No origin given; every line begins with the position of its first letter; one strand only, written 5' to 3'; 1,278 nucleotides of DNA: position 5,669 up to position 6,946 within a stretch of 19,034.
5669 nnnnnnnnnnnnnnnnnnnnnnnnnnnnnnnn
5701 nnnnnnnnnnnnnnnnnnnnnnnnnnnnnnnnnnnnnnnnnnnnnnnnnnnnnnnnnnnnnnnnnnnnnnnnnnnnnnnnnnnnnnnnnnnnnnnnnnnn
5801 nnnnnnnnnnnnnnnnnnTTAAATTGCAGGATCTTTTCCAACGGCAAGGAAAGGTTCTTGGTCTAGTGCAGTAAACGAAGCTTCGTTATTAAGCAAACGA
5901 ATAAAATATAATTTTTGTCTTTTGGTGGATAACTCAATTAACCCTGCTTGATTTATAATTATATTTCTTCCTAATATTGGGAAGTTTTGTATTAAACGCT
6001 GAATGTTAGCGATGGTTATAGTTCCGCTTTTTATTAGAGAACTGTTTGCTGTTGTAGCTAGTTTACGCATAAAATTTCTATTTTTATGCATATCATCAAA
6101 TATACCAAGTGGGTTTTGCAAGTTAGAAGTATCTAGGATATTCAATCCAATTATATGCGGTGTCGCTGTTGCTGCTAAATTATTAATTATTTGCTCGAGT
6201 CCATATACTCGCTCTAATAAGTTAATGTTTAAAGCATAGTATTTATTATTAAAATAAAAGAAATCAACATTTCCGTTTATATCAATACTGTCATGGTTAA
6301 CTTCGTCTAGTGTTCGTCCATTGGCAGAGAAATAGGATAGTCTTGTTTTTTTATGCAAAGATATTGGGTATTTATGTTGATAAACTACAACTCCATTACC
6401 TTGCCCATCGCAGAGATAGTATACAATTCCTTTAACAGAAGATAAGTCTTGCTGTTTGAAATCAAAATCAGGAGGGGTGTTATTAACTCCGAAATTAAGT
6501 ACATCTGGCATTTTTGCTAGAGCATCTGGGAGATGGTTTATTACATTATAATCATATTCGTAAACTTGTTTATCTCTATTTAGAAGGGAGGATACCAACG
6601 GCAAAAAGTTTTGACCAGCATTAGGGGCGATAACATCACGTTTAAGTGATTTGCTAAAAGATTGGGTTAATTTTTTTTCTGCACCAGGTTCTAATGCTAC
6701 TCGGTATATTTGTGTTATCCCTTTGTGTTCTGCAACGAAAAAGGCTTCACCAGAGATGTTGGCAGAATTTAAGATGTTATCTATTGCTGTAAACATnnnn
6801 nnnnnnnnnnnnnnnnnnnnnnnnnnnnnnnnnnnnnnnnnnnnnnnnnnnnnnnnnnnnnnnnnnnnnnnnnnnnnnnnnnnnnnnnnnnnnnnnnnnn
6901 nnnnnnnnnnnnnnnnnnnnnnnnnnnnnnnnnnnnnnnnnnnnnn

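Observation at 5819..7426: AT-rich two-gene operon (4-TM membrane protein + 325-aa soluble protein): candidate anti-phage defence system, possibly Kiwa-like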

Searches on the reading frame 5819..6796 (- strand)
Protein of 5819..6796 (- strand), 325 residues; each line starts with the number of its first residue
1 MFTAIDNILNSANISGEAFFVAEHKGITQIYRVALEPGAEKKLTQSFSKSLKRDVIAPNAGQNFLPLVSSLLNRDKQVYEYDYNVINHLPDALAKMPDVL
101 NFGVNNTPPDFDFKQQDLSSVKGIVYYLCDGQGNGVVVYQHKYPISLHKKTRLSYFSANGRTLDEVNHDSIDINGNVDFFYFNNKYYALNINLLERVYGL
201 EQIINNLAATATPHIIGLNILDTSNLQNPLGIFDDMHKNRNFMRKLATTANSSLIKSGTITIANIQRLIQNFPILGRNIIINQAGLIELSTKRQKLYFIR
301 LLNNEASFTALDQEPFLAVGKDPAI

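Call 3: search_protein_families(library=padloc, proteins=[window:5819-6796:-], max_evalue=1)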
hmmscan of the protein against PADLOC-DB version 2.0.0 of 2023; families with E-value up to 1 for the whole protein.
window:5819-6796:- (325 aa): 6 families
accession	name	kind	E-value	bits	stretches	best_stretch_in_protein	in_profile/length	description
PDLC00232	KwaB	-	7.4e-149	493.3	1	1-324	1-320/321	DUF4868 domain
PDLC00233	KwaB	-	9.2e-40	134.8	1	5-322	10-312/320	DUF4868 domain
PDLC00226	KwaB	-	2.2e-13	48.2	1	109-303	139-338/380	DUF4868 domain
PDLC00230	KwaB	-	6.6e-13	46.8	1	99-305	101-297/322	DUF4868 domain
PDLC00223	KwaB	-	2.5e-09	34.7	1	152-304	169-314/339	DUF4868 domain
PDLC00231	KwaB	-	0.082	10.4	1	159-302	149-286/305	DUF4868 domain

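Call 4: search_protein_families(library=pfam, proteins=[window:5819-6796:-], max_evalue=1)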
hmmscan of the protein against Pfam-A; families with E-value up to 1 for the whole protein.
window:5819-6796:- (325 aa): 1 family
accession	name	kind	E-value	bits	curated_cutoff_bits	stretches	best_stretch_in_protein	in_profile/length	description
PF16162.10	KwaB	-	3e-27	96.3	26.3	1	133-306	15-180/186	Kiwa protein KwaB-like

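Call 5: search_solved_structures(query=window:5819-6796:-, show_alignments=1)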
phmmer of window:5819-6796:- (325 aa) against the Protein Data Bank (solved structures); distinct sequences matched with E-value up to 0.001: 2.
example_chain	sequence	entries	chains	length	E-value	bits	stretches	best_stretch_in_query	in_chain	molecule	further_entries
9mrx_K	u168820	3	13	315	1.2e-08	38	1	35-322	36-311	Kiwa protein KwaB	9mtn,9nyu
9o0i_H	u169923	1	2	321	1.3e-08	37.9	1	35-322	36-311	Kiwa protein KwaB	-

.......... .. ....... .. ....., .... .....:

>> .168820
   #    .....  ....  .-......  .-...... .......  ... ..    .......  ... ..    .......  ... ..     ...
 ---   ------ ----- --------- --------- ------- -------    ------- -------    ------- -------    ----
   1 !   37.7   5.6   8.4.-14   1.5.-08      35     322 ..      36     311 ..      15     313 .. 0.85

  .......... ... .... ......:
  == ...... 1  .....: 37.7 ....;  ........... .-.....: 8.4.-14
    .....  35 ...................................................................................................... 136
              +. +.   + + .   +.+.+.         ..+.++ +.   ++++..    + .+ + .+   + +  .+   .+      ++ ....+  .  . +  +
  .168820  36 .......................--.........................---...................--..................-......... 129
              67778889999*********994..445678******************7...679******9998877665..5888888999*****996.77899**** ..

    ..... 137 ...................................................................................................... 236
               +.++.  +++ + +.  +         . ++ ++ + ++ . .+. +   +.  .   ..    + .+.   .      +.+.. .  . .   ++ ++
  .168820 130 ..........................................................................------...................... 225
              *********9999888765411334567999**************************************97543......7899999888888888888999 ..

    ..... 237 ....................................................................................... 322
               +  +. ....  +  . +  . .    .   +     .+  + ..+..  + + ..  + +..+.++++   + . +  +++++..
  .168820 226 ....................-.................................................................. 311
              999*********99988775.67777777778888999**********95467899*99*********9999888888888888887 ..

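Call 9: search_protein_families(library=ncbifam, proteins=[window:5819-6796:-], max_evalue=0.1)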
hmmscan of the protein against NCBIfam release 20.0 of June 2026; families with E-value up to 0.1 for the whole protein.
window:5819-6796:- (325 aa): 1 family
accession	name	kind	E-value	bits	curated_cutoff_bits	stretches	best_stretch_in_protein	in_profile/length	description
NF041623.1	KwaB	equivalog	2.6e-40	138.5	200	1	4-305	4-289/306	anti-phage protein KwaB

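Call 24: find_homologous_proteins(query=window:5819-6796:-, max_evalue=0.00001)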
Query window:5819-6796:- (325 aa): 46 proteins with E <= 0.00001 among 1394 candidates.
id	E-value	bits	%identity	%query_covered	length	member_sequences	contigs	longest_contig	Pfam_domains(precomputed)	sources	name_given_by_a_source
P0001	1.9e-184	630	100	88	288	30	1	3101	PF16162.11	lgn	-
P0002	3.1e-175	600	83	100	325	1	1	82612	PF16162.11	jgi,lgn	-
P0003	2.9e-174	597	84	100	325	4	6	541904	PF16162.11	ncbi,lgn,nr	ncbi:TPA: Kiwa anti-phage protein KwaB-like domain-containing protein [Klebsiella aerogenes]|nr:DUF4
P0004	1.5e-173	594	83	100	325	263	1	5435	PF16162.11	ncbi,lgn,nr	ncbi:DUF4868 domain-containing protein [Salmonella enterica subsp. enterica serovar Typhimurium]|nr:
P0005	2.0e-173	594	83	100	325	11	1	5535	PF16162.11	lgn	-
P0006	1.0e-172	592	83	100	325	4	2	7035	PF16162.11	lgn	-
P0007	2.6e-172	590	82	100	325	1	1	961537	PF16162.11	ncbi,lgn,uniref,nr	ncbi:protein of unknown function [Enterobacter sp. kpr-6]|uniref:Kiwa anti-phage protein KwaB-like d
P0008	7.1e-172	589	82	100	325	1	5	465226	PF16162.11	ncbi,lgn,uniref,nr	ncbi:Uncharacterised protein [Enterobacter hormaechei]|uniref:Kiwa anti-phage protein KwaB-like doma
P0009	1.3e-171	588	82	100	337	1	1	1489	PF16162.11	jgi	-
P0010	7.3e-171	586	82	100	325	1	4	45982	PF16162.11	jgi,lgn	jgi:hypothetical protein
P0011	1.3e-170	585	81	100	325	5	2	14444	PF16162.11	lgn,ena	-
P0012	9.4e-170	582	82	100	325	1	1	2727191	PF16162.11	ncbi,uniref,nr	ncbi:Kiwa anti-phage protein KwaB-like domain-containing protein [Enterobacter pseudoroggenkampii]|u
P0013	4.1e-168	577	80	100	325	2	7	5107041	PF16162.11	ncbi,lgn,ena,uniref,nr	ncbi:DUF4868 domain-containing protein [Serratia ureilytica]|uniref:DUF4868 domain-containing protei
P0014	1.5e-167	575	81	100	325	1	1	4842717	PF16162.11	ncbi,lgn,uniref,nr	ncbi:DUF4868 domain-containing protein [Erwinia sp. E602]|uniref:Kiwa anti-phage protein KwaB-like d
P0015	3.0e-167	574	81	100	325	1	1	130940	PF16162.11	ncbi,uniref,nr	ncbi:Kiwa anti-phage protein KwaB-like domain-containing protein [Erwinia sp. S38]|uniref:Kiwa anti-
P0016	1.3e-123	430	60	100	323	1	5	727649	PF16162.11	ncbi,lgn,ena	-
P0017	1.2e-121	424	59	100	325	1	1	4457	PF16162.11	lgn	-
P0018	3.1e-118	413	60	100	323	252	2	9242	PF16162.11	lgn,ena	-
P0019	8.6e-118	411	58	96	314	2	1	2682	PF16162.11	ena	-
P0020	2.9e-117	410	60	100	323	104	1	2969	PF16162.11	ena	-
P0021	5.2e-117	409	60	100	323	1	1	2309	PF16162.11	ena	-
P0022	1.5e-116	407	59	100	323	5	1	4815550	PF16162.11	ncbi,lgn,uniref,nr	ncbi:DUF4868 domain-containing protein [Aeromonas dhakensis]|uniref:DUF4868 domain-containing protei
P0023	4.4e-116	406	58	100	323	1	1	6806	PF16162.11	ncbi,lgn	-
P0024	9.6e-116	405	58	100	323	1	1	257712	PF16162.11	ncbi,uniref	ncbi:Kiwa anti-phage protein KwaB-like domain-containing protein [Serratia sp. T13T92]|uniref:Kiwa a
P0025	9.7e-116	405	58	100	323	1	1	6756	PF16162.11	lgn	-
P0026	1.3e-115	404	58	100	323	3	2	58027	PF16162.11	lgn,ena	-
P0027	2.1e-115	404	60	100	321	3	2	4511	PF16162.11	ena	-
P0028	9.8e-113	395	55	100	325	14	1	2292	PF16162.11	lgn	-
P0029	2.7e-112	393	57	100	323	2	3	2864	PF16162.11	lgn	-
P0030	3.0e-112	393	58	100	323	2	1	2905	PF16162.11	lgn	-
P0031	2.4e-110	387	56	100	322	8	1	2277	PF16162.11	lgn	-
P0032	8.7e-107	375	55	100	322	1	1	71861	PF16162.11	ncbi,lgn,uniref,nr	ncbi:Kiwa anti-phage protein KwaB-like domain-containing protein [Aeromonas hydrophila]|uniref:Kiwa 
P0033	1.6e-106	374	54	100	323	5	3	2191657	PF16162.11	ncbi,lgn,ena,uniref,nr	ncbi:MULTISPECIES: Kiwa anti-phage protein KwaB-like domain-containing protein [unclassified Pseudom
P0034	3.8e-106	373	54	100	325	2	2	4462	PF16162.11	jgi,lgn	-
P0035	7.0e-104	366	57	91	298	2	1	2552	PF16162.11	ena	-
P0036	3.1e-103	364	58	89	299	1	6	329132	PF16162.11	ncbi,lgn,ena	ncbi:DUF4868 domain-containing protein [Klebsiella pneumoniae]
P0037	2.4e-102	361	52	100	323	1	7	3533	PF16162.11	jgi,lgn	-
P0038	8.5e-102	359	54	100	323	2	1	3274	PF16162.11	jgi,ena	-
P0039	7.7e-101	356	56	91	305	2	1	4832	PF16162.11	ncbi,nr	ncbi:DUF4868 domain-containing protein, partial [Salmonella enterica subsp. enterica]|nr:DUF4868 dom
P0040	9.5e-101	355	53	100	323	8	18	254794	PF16162.11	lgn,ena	-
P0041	9.0e-99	349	60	83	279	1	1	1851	PF16162.11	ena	-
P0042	8.3e-97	342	61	80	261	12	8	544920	PF16162.11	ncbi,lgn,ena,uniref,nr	ncbi:Kiwa anti-phage protein KwaB-like domain-containing protein [Salmonella enterica]|uniref:Kiwa a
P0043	2.4e-96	341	61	79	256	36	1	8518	PF16162.11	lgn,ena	-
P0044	7.6e-90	320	62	74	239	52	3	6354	PF16162.11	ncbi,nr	ncbi:Kiwa anti-phage protein KwaB-like domain-containing protein, partial [Enterobacter kobei]|nr:DU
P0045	8.6e-84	300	60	71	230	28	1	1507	PF16162.11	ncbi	ncbi:Kiwa anti-phage protein KwaB-like domain-containing protein, partial [Klebsiella michiganensis]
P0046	3.3e-62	229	39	100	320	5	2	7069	PF16162.11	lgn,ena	-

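Call 35: predict_structure(alignment_id=A1)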
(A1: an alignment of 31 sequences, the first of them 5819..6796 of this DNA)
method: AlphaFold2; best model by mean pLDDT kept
length: 325 residues; sequences in the alignment: 31
mean_pLDDT: 84.3   pTM: 0.73
mean pLDDT of the five models: 84.3, 82.3, 80.3, 79.0, 77.4
residues with pLDDT >= 90: 124; 70-90: 173; 50-70: 18; < 50: 10
segments of 3 or more residues with pLDDT < 50: 317-325
pLDDT, mean of each block of 10 residues (from residue 1): 92 94 90 90 94 91 82 69 86 94 81 87 95 93 78 79 80 88 94 85 80 90 90 88 83 78 87 84 91 90 67 51 37
secondary structure, 60 per line:
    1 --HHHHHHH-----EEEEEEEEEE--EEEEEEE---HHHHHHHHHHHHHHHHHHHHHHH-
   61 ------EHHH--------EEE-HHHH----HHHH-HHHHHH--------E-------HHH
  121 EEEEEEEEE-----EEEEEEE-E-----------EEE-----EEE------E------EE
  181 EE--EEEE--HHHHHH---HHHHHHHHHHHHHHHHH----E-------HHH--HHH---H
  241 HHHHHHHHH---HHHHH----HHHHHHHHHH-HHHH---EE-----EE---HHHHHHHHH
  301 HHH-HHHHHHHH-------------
elements in order: H3-9 E15-24 E27-33 H37-59 E79-81 H83-86 H91-94 H96-101 E121-129 E135-141 E155-157 E163-165 E179-182 E185-188 H191-196 H200-216 H240-249 H253-257 H262-271 H273-276 H292-303 H305-312

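Call 39: fold_search(model_id=the predicted structure, library=pdb)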
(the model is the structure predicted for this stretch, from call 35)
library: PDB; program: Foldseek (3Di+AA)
matches with E <= 10: 161; with E <= 0.001: 6
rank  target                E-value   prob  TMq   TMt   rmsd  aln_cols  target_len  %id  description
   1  9nyu_A                8.6e-15  1.00  0.69  0.71   4.5       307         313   20  Crystal structure of KwaB dimer (released 2025-08-06)
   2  9mtn_C                3.2e-14  1.00  0.67  0.72   3.9       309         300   19  Crystal structure of KwaB (released 2025-08-06)
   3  9mtn_K                3.7e-14  1.00  0.70  0.75   3.5       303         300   19  Crystal structure of KwaB (released 2025-08-06)
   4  9mrx_D                8.9e-14  1.00  0.69  0.71   4.8       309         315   20  Cryo-EM structure of KwaA-KwaB complex (released 2025-08-06)
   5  9mtn_B                9.4e-14  1.00  0.68  0.73   3.9       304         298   20  Crystal structure of KwaB (released 2025-08-06)
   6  9mtn_A                4.1e-13  1.00  0.68  0.71   4.4       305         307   20  Crystal structure of KwaB (released 2025-08-06)
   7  9ub9_B                2.0e-01  0.06  0.15  0.11  21.0       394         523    9  Wild-type Bacillus megaterium Penicillin G Acylase (released 2026-02-18)
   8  9ul0_B                4.2e-01  0.04  0.14  0.10  20.8       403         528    9  Wild-type Bacillus megaterium Penicillin G Acylase with Covalently Bound Phenylacetic Acid (released 2026-02-18)
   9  6nvw_B                6.9e-01  0.03  0.15  0.10  20.8       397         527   10  Crystal structure of penicillin G acylase from Bacillus megaterium (released 2019-07-03)
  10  9uew_B                7.6e-01  0.03  0.14  0.10  20.5       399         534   10  Wild-type Bacillus megaterium Penicillin G Acylase with Non-Covalently Bound Phenylacetic Acid (released 2026-02-18)
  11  6k8n_D                8.5e-01  0.01  0.09  0.06  24.5       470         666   10  Crystal structure of the Sulfolobus solfataricus topoisomerase III (released 2020-06-24)
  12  6k8o_A                9.0e-01  0.01  0.09  0.06  26.0       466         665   10  Crystal structure of the Sulfolobus solfataricus topoisomerase III in complex with DNA (released 2020-06-24)
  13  6nvx_B                1.3e+00  0.02  0.14  0.10  20.8       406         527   11  Crystal structure of penicillin G acylase from Bacillus sp. FJAT-27231 (released 2019-07-03)
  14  8rd8_GS               1.4e+00  0.15  0.11  0.21   6.6        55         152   11  Cryo-EM structure of P. urativorans 70S ribosome in complex with hibernation factors Balon and RaiA (structure 1). (released 2024-02-21)
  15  8brq_B                1.6e+00  0.02  0.13  0.10  21.5       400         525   10  Crystal structure of a surface entropy reduction variant of penicillin G acylase from Bacillaceae i. s. sp. FJAT-27231 (released 2023-05-03)
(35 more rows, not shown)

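Call 44: search_dna_similar(query=window:5819-6796:-, collection=phages, mode=protein, max_rows=20, max_evalue=0.001)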
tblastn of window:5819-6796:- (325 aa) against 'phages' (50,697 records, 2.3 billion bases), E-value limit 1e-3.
No match.

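Call 48: find_encoding_contigs(protein=P0003, flank=6000, max_places=3)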
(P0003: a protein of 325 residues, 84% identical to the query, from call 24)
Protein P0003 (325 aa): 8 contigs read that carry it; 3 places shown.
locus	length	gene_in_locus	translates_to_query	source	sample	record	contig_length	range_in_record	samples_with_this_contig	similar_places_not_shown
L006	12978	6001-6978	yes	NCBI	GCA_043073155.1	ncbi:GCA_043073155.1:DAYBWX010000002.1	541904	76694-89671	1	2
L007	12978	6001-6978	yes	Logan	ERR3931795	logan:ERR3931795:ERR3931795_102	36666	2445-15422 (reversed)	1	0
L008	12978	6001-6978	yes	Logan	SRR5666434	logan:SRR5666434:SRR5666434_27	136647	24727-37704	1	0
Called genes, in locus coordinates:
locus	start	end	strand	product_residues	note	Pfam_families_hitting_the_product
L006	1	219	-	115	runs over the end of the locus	PF25612:DUF7940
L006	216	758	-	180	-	PF05838:Glyco_hydro_108, PF09374:PG_binding_3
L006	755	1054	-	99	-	PF16083:Phage_holin_3_3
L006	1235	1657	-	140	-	-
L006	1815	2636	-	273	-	PF27659:CHP02642 (faint), PF03589:Antiterm, PF00684:DnaJ_CXXCXGXG (weak), PF03589:Antiterm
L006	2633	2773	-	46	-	PF26818:Phage_YlcG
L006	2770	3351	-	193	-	PF05766:NinG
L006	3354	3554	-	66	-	-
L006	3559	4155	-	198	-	PF07105:DUF1367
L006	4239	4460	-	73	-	-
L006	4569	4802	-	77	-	PF06183:DinI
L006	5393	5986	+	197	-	PF28043:KwaA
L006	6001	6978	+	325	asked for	PF16162:KwaB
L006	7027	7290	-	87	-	-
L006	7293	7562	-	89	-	-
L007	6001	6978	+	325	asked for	PF16162:KwaB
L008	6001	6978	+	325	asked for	PF16162:KwaB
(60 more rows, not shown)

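Call 49: find_encoding_contigs(protein=P0004, flank=6000, max_places=3)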
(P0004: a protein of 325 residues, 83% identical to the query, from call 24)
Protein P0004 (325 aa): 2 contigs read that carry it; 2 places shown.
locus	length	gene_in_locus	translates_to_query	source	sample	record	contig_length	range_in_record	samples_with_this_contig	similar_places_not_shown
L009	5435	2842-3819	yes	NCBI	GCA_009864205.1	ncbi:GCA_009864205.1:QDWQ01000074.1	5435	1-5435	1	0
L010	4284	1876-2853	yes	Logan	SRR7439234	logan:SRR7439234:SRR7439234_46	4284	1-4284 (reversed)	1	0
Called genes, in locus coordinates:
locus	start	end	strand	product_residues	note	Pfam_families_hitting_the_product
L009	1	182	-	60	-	PF05766:NinG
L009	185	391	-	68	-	-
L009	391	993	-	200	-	PF07105:DUF1367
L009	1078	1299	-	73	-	-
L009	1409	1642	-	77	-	PF06183:DinI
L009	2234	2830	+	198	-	PF28043:KwaA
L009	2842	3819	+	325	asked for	PF16162:KwaB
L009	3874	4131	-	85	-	-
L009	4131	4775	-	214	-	-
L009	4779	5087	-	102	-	-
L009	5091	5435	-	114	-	PF13935:Ead_Ea22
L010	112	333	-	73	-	-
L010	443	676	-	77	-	PF06183:DinI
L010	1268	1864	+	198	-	PF28043:KwaA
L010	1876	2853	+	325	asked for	PF16162:KwaB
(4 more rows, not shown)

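Call 54: find_encoding_contigs(protein=P0013, flank=4000, max_places=2)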
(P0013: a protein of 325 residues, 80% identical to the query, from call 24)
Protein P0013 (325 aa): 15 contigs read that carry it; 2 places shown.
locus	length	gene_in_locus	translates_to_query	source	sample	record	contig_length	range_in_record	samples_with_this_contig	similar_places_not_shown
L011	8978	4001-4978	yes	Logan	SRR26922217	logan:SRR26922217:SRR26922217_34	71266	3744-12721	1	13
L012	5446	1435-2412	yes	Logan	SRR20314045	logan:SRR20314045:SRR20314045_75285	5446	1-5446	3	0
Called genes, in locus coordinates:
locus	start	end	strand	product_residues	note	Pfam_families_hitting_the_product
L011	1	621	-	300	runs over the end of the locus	PF13391:HNH_2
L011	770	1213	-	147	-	PF06519:TolA, PF13103:TonB_2 (faint)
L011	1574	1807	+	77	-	PF06004:DUF903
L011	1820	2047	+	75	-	PF06004:DUF903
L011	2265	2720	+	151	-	PF00582:Usp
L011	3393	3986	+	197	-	PF28043:KwaA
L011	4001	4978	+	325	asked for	PF16162:KwaB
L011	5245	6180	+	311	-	-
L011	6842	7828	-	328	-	-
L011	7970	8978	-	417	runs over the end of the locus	PF00180:Iso_dh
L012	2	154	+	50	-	?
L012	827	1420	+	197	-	PF28043:KwaA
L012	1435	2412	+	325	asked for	PF16162:KwaB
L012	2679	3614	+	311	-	-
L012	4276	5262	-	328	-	-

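Call 55: find_encoding_contigs(protein=P0014, flank=4000, max_places=2)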
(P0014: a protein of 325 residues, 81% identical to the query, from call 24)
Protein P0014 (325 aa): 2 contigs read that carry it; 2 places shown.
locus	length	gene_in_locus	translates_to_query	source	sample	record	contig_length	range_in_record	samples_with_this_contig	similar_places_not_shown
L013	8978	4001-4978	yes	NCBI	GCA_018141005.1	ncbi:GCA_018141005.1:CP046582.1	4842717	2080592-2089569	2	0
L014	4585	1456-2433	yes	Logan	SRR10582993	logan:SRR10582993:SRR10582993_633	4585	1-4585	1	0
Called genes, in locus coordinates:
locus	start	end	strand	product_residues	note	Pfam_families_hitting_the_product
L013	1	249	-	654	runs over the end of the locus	PF00145:DNA_methylase (weak)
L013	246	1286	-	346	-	-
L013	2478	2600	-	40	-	-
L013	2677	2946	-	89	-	-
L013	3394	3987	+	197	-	PF28043:KwaA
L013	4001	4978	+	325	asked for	PF16162:KwaB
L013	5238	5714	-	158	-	-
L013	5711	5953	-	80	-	-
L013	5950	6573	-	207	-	-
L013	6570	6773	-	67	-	-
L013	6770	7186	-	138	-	-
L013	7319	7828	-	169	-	PF26885:Phage_Mu_Gp12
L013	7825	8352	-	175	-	-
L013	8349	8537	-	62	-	-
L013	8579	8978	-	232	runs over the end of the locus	-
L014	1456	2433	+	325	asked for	PF16162:KwaB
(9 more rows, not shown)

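Call 56: find_encoding_contigs(protein=P0007, flank=4000, max_places=2)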
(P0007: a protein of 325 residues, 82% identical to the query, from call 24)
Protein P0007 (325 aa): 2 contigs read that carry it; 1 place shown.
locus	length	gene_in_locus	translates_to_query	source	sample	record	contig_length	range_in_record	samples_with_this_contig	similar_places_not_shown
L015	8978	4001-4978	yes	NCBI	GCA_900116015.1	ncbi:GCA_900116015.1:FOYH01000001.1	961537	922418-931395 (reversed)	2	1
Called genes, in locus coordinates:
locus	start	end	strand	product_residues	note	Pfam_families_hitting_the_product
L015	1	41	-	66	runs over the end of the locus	-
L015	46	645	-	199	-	PF07105:DUF1367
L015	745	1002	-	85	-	PF01320:Colicin_Pyocin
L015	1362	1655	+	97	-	-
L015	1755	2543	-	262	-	PF18742:DpnII-MboI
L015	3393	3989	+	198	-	PF28043:KwaA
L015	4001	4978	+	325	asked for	PF16162:KwaB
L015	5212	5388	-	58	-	-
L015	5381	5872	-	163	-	-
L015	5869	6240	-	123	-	-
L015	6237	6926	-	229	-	PF06992:Phage_lambda_P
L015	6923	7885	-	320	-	PF04492:Phage_rep_O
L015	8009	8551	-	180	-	PF06254:YdaT_toxin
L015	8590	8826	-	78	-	PF12844:HTH_19 (weak), PF13560:HTH_31, PF01381:HTH_3, PF13413:HTH_25 (weak)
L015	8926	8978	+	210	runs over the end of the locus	PF01381:HTH_3, PF12844:HTH_19 (weak), PF13560:HTH_31 (weak), PF00717:Peptidase_S24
